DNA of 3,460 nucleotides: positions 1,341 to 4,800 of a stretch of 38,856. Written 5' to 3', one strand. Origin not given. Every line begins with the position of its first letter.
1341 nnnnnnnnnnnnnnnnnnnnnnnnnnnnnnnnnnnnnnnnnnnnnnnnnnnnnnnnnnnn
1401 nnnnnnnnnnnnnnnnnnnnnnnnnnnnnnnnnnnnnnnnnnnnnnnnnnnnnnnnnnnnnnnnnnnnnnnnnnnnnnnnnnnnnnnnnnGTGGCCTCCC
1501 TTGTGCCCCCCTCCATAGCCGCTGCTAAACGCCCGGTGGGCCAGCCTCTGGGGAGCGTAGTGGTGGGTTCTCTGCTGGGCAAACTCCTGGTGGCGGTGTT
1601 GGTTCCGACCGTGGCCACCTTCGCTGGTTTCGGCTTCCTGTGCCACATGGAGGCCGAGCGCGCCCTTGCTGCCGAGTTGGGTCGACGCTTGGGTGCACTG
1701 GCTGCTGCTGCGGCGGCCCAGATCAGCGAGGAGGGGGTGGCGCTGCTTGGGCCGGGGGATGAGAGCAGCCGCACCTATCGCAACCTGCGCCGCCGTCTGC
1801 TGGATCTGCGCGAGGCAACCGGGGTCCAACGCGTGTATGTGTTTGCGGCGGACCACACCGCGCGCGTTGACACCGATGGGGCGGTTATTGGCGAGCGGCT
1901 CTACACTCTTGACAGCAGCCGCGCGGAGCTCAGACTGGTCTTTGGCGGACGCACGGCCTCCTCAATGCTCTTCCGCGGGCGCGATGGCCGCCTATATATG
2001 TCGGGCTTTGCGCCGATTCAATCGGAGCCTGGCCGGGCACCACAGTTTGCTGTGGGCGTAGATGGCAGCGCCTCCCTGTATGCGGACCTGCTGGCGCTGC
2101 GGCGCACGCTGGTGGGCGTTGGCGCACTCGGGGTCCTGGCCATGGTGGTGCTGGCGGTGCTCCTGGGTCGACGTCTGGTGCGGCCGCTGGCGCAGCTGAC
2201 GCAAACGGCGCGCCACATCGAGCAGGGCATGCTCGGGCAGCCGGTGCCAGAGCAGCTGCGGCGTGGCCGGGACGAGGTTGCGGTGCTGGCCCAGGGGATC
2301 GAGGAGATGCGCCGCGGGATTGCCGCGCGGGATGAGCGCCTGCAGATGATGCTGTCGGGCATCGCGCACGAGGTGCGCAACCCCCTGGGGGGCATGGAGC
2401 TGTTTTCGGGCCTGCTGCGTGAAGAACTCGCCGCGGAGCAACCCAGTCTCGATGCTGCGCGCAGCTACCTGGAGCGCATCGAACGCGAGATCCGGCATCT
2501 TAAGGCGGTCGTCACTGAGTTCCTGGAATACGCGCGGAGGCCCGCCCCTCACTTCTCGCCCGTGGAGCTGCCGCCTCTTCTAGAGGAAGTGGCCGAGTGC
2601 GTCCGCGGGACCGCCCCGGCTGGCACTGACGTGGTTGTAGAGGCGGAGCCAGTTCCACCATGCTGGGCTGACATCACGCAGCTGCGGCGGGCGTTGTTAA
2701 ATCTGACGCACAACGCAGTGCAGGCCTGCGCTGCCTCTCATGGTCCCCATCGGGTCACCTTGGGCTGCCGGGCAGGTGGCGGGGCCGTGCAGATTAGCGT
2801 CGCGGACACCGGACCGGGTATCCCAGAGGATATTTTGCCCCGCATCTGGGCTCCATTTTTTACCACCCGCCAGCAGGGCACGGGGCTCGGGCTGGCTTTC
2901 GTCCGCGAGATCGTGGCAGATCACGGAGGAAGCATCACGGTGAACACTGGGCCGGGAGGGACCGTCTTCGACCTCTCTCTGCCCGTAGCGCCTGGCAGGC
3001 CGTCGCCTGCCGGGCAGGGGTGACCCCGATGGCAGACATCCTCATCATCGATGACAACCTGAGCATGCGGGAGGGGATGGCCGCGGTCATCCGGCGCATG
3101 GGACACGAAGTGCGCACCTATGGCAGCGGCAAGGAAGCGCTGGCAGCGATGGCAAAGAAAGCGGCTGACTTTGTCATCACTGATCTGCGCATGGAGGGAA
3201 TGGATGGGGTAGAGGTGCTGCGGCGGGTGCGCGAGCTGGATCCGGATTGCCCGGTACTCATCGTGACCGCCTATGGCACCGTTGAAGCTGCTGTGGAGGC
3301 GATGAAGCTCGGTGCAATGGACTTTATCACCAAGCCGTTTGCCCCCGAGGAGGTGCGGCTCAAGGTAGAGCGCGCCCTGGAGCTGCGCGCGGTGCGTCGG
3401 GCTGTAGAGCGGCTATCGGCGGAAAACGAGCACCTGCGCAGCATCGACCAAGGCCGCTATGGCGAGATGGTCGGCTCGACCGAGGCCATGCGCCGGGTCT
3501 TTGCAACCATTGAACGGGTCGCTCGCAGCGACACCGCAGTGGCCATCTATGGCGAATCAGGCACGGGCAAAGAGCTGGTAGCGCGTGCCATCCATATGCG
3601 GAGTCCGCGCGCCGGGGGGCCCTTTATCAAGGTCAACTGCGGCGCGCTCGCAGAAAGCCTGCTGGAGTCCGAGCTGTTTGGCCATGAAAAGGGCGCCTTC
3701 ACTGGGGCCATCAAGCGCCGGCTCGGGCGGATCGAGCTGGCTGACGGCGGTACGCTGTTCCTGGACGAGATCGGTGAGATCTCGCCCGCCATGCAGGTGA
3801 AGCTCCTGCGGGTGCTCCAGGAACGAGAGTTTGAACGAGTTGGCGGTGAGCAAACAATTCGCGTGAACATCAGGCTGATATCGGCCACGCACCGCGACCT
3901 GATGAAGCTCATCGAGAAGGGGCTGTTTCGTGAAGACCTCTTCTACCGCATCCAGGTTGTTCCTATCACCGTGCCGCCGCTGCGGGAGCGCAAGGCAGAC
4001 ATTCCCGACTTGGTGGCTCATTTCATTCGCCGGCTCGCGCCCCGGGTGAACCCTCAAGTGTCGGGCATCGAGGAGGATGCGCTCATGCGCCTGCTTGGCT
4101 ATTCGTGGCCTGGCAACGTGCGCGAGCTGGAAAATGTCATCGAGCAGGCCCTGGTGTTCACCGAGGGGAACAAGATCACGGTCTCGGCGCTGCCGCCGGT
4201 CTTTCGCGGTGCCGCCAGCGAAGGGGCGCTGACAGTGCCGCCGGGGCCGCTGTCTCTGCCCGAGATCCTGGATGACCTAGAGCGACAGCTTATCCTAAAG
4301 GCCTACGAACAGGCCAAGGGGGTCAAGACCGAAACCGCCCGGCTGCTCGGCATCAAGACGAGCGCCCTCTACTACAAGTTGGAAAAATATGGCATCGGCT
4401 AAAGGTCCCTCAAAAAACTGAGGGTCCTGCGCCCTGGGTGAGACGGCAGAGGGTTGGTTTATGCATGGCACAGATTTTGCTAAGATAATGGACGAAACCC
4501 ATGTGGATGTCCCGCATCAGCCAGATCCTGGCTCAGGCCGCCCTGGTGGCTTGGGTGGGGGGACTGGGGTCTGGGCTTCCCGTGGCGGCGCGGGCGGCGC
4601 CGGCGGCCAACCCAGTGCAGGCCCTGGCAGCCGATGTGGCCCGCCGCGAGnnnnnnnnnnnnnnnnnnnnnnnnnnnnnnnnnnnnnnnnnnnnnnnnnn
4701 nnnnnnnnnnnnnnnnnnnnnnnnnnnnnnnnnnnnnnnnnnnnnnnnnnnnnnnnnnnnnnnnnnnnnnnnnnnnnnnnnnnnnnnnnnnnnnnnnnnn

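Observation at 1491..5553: Self-contained sigma-54 circuit: sensor kinase, NtrC-type activator, terminator-like hairpin, canonical -24/-12 promoter, secreted coiled-coil protein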

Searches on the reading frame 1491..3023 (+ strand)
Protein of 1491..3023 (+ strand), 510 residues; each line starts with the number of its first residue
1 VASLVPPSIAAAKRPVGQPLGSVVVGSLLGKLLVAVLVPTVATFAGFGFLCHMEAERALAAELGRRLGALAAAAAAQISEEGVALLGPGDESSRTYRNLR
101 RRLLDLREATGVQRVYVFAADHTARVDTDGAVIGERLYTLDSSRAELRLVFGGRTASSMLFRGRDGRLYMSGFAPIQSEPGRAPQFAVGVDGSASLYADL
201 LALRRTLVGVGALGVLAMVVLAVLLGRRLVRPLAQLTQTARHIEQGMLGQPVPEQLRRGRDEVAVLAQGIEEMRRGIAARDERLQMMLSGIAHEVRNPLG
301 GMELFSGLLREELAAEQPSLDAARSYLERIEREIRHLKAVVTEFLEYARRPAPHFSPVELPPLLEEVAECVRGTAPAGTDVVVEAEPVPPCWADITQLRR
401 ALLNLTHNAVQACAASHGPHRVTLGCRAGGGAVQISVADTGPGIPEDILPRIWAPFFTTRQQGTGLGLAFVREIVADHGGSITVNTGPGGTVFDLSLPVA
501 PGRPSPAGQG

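Call 5: search_protein_families(library=pfam, proteins=[window:1491-3023:+], max_evalue=0.01)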
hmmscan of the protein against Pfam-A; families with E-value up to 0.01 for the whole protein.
window:1491-3023:+ (510 aa): 5 families
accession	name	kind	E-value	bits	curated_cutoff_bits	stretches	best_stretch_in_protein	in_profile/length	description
PF02518.31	HATPase_c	-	2.5e-25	89.5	26.4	1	394-500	2-110/111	Histidine kinase-, DNA gyrase B-, and HSP90-like ATPase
PF00512.31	HisKA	-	8.7e-13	48.6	26.9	1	285-351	3-64/66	His Kinase A (phospho-acceptor) domain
PF00672.30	HAMP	-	1.2e-07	32.3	25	1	224-276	1-50/53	HAMP domain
PF13581.12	HATPase_c_2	-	4.7e-05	23.8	27.4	1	408-495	42-125/127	Histidine kinase-like ATPase domain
PF17203.10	sCache_3_2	-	0.0015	19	28.4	1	56-182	3-117/140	Single cache domain 3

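Call 43: search_protein_families(library=ncbifam, proteins=[window:1491-3023:+], max_evalue=0.01)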
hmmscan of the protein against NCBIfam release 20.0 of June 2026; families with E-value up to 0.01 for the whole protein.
window:1491-3023:+ (510 aa): 84 families (the best 25 are shown)
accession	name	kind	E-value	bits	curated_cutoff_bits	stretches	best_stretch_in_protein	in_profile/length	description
NF008468.0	PRK11360.1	equivalog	7.4e-50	169.9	646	1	280-501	389-610/616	two-component system sensor histidine kinase AtoS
NF010411.0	PRK13837.1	equivalog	2.5e-40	138.3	647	1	278-504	444-680/828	two-component system VirA-like sensor kinase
NF007688.0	PRK10364.1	equivalog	2e-36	125.7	479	1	280-501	233-453/460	two-component system sensor histidine kinase ZraS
NF008312.0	PRK11100.1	equivalog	7.2e-33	114.1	356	1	193-499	170-474/477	two-component system sensor histidine kinase CreC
NF007004.0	PRK09467.1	equivalog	9.2e-31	107.1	415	1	215-499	167-436/440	two-component system sensor histidine kinase EnvZ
NF052574.1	HisKinEspCMyxo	equivalog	2.1e-29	102.3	1200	1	286-504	419-642/785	serine histidine kinase EspC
TIGR01386.1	cztS_silS_copS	subfamily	5.7e-29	101.4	292.55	1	167-498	127-457/457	heavy metal sensor histidine kinase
NF047497.1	HK_LIC_12097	equivalog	5.4e-26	91.2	500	1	284-499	150-366/367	LIC_12097 family sensor histidine kinase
NF040691.1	MtrAB_MtrB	equivalog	3.4e-25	89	450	1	201-503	184-496/507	MtrAB system histidine kinase MtrB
NF045900.1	HisKinCpxALeg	equivalog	3.4e-25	88.7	800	1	220-498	167-450/451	two-component system sensor histidine kinase CpxA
NF006800.0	PRK09303.1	equivalog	7.3e-25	87.7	342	1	253-501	124-379/383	histidine kinase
NF053867.1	SprKinKinDBac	equivalog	1.9e-24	86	775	1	287-500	289-498/500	sporulation kinase KinD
NF007007.0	PRK09470.1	equivalog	7.7e-24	84.4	486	1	221-499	184-459/463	envelope stress sensor histidine kinase CpxA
TIGR02966.1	phoR_proteo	equivalog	1.9e-23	83.1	334.2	1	260-495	94-331/333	phosphate regulon sensor histidine kinase PhoR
NF008293.1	PRK11073.1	equivalog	3.2e-23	82.5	240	1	275-499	126-347/349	nitrogen regulation protein NR(II)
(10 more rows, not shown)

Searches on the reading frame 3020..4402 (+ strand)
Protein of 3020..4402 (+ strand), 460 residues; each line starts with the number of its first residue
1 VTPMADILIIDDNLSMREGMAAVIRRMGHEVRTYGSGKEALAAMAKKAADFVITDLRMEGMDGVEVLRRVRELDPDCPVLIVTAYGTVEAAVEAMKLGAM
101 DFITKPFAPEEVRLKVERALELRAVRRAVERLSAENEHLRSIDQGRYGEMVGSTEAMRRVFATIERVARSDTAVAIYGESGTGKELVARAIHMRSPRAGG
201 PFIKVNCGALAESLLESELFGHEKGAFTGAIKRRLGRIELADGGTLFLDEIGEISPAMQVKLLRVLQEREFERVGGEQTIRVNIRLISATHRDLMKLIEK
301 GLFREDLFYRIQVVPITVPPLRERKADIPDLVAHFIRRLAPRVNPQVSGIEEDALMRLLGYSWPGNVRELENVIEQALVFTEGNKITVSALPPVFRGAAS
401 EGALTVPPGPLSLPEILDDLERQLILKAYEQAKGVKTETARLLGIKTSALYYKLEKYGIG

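Call 5: search_protein_families(library=pfam, proteins=[window:3020-4402:+], max_evalue=0.01)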
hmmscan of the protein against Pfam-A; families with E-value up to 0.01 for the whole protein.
window:3020-4402:+ (460 aa): 11 families
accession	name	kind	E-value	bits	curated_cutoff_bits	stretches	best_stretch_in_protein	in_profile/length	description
PF00158.32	Sigma54_activat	-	3.5e-72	242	20.2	1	150-316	1-167/168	Sigma-54 interaction domain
PF00072.30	Response_reg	-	8.3e-32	110.1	30.2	1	7-116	1-110/111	Response regulator receiver domain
PF25601.1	AAA_lid_14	-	1.6e-25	89.2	27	1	322-401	1-80/87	AAA+ ATPase lid domain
PF14532.12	Sigma54_activ_2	-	3.9e-20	72.9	25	1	151-321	1-138/138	Sigma-54 interaction domain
PF02954.25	HTH_8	-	5.4e-12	45.7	22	1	417-457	2-42/42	Bacterial regulatory protein, Fis family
PF00004.35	AAA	-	2.2e-06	28.6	21.2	1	175-314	2-129/131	ATPase family associated with various cellular activities (AAA)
PF18024.7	HTH_50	-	3.7e-06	27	27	1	412-459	3-49/50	Helix-turn-helix domain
PF07728.20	AAA_5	-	3.8e-06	27.4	22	1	174-290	2-121/139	AAA domain (dynein-related subfamily)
PF13191.12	AAA_16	-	2.1e-05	25.5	32.6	1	151-252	3-103/167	AAA ATPase domain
PF06490.17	FleQ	-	0.00099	19.9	22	1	7-88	2-81/108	Flagellar regulatory protein FleQ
PF01078.27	Mg_chelatase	-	0.0019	18.1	20.3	0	229-268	93-132/207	Magnesium chelatase, subunit ChlI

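Call 43: search_protein_families(library=ncbifam, proteins=[window:3020-4402:+], max_evalue=0.01)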
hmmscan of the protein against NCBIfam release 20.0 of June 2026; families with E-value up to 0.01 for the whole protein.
window:3020-4402:+ (460 aa): 121 families (the best 25 are shown)
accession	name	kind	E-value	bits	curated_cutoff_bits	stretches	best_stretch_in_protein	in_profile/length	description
NF008469.0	PRK11361.1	equivalog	1.6e-149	498.5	714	1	1-459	1-456/461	acetoacetate metabolism transcriptional regulator AtoC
NF007689.0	PRK10365.1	equivalog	4.1e-132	441.1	760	1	5-455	6-440/441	sigma-54-dependent response regulator transcription factor ZraR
TIGR01818.1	ntrC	equivalog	3.2e-130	435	558.6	1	7-395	1-381/463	nitrogen regulation protein NR(I)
TIGR02915.1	PEP_resp_reg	equivalog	5.8e-121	404.4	502.6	1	7-459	1-444/445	PEP-CTERM-box response regulator transcription factor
TIGR01817.1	nifA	equivalog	3.5e-120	402.3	528.85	1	123-390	171-437/534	nif-specific transcriptional activator NifA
NF051870.1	NAssimRespRegNtrX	equivalog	6e-117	391.3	600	1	4-459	1-452/452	nitrogen assimilation response regulator NtrX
NF011695.0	PRK15115.1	equivalog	3.3e-112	375.5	763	1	5-454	7-433/445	two-component system response regulator GlrR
NF041552.1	TF_PrdR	equivalog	1.1e-111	373.9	795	1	126-458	245-577/577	sigma-54 dependent transcriptional regulator PrdR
NF008176.1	PRK10923.1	equivalog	1.7e-110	369.8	620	1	7-396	6-386/469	nitrogen regulation protein NR(I)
NF041946.1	LuxO_transreg_Vib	equivalog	7.3e-110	367.9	800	1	11-396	3-381/463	quorum-sensing sigma-54 dependent transcriptional regulator LuxO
NF003451.0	PRK05022.1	equivalog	1.1e-98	331.2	476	1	115-452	158-503/512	nitric oxide reductase transcriptional regulator NorR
NF050807.1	TransRegFlbDCaul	equivalog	1.3e-96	324.2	750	1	26-457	22-438/454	sigma-54-dependent transcriptional regulator FlbD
NF038308.1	RNA_repair_RtcR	equivalog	1.6e-96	324.2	650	1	87-458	122-517/530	RNA repair transcriptional activator RtcR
NF011958.0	PRK15429.1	equivalog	5e-96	322.9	830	1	110-459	338-686/692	formate hydrogenlyase transcriptional activator FlhA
NF049963.1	RespRegFlgRCampy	domain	1e-93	314.5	750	1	6-457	2-427/429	fla regulon two-component system response regulator FlgR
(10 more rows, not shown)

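Call 71: search_solved_structures(query=window:3029-4402:+, max_evalue=1e-30)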
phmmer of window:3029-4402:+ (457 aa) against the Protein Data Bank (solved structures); distinct sequences matched with E-value up to 1e-30: 35.
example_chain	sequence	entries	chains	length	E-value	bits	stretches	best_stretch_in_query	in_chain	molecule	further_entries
4l4u_A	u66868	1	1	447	3.8e-100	339.2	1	3-456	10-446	Transcriptional regulator (NtrC family)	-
9qq6_C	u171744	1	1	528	3.7e-98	332.6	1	130-454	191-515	Nif-specific regulatory protein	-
1ny5_A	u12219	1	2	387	1.2e-97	330.9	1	3-383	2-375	transcriptional regulator (NtrC family)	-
1ojl_A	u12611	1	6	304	9.2e-93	314.8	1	146-452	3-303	TRANSCRIPTIONAL REGULATORY PROTEIN ZRAR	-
5m7n_A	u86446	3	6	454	3.8e-89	302.9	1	2-456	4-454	Nitrogen assimilation regulatory protein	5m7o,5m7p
5ep0_A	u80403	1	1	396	5.2e-89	302.5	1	3-391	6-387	Putative repressor protein luxO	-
8p53_C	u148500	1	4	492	4.5e-87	296.1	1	4-398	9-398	Transcriptional regulator FleQ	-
3dzd_A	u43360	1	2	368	2.5e-84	287.1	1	4-383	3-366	Transcriptional regulator (NtrC family)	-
8pb9_D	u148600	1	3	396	2.8e-83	283.6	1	4-393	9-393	Transcriptional regulator FleQ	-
5exx_A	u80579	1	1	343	2.6e-80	273.8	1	144-398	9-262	Transcriptional regulator FleQ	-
6j7e_A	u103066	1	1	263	1.9e-78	267.7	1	145-396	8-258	Nitrogen assimilation regulatory protein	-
5exp_A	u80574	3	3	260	2.9e-78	267.1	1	143-393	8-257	Transcriptional regulator FleQ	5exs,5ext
7ejw_C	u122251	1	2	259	3.5e-78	266.8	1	145-393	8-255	Transcriptional regulator FleQ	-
6jdi_A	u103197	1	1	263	1.8e-77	264.4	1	145-396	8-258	Nitrogen assimilation regulatory protein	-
6iy8_A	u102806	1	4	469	2.9e-77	263.8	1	141-390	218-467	Positive regulator CapR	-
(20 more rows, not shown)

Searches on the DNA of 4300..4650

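Call 62: search_rna_families(source=window, start=4300, end=4650, threshold=evalue, max_evalue=1)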
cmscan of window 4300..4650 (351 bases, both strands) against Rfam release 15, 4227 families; matches with E-value up to 1: 0.
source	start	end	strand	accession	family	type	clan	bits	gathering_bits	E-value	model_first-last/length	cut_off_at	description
